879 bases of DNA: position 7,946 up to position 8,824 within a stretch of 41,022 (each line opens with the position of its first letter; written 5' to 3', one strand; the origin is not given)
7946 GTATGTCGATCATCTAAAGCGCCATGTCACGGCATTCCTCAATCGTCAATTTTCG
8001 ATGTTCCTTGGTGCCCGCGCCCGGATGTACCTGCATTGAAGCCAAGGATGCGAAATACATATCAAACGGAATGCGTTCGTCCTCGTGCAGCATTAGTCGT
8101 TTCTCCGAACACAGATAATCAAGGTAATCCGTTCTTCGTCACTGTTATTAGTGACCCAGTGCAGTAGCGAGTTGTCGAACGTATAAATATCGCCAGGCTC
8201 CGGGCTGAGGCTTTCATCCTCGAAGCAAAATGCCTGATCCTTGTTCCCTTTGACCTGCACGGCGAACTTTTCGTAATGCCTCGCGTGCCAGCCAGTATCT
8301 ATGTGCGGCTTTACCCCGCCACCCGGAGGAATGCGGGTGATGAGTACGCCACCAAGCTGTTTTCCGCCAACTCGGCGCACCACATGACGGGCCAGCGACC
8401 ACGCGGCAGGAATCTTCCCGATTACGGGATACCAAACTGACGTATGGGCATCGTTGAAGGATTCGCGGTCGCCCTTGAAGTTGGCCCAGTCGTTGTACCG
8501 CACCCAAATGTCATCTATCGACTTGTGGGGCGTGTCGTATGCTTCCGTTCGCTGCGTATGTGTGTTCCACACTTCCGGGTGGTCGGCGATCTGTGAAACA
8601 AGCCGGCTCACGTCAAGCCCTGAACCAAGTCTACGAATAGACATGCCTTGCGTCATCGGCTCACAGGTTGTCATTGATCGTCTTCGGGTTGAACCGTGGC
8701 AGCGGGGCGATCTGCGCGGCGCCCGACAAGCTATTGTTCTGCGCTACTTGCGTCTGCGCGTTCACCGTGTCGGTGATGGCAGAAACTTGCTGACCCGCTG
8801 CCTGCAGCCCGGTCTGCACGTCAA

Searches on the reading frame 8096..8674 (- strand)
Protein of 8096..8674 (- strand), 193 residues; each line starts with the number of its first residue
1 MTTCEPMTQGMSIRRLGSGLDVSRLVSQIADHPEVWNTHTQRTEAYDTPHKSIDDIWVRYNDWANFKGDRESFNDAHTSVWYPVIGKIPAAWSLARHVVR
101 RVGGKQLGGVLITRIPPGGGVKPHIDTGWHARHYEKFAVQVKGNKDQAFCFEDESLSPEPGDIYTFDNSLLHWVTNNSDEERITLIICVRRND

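Call 12: search_protein_families(library=pfam, max_evalue=0.01, proteins=[window:8096-8674:-])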
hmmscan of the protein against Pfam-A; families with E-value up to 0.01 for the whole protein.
seq(193 aa): 3 families
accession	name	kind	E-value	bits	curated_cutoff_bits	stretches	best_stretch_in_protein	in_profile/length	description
PF05118.21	Asp_Arg_Hydrox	-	1.6e-09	38.3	22.6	1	87-191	55-156/157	Aspartyl/Asparaginyl beta-hydroxylase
PF13759.12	2OG-FeII_Oxy_5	-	0.0012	19.6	27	1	148-185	60-98/101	Putative 2OG-Fe(II) oxygenase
PF07883.17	Cupin_2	-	0.0018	18.4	27.2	1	114-182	4-64/70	Cupin domain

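Call 13: search_protein_families(library=phrogs, max_evalue=0.001, proteins=[window:8096-8674:-])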
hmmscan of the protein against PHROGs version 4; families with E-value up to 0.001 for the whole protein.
seq(193 aa): 3 families
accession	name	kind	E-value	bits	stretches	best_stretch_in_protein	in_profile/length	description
phrog_32420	-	unknown function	5.5e-07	30.7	1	13-188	2-174/180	-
phrog_81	-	moron, auxiliary metabolic gene and host takeover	8.4e-06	26.5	1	133-185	189-233/283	2OG-Fe(II) oxygenase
phrog_2297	-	DNA, RNA and nucleotide metabolism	0.00093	20.5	0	94-189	64-159/163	DNA endonuclease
